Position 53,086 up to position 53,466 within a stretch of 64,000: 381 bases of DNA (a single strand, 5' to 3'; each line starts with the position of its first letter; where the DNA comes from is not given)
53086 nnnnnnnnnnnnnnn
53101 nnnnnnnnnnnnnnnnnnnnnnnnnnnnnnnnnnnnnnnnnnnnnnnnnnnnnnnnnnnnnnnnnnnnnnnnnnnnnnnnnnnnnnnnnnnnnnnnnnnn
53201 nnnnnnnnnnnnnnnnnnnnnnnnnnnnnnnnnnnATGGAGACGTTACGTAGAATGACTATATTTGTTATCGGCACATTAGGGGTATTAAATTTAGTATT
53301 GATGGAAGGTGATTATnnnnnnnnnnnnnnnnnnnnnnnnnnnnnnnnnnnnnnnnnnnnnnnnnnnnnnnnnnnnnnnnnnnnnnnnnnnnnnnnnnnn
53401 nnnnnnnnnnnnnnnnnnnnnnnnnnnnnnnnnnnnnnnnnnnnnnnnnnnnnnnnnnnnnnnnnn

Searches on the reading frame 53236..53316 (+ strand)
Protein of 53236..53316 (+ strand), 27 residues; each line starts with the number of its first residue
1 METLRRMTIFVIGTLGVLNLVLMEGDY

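Call 10: list_cluster_members(proteins=[window:53236-53316:+, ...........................])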
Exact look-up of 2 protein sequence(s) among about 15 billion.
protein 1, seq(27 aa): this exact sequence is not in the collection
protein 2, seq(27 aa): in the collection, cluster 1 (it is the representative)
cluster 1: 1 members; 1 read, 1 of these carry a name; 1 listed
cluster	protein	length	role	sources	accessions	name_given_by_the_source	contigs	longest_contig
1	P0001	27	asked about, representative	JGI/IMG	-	hypothetical protein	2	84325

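Call 57: search_protein_families(library=ncbifam, proteins=[window:53236-53316:+], max_evalue=1)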
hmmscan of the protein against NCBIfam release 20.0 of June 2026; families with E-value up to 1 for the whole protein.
seq(27 aa): 0 families

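Call 58: search_protein_families(library=pfam, proteins=[window:53236-53316:+], max_evalue=1)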
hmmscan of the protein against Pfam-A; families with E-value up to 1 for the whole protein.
seq(27 aa): 0 families
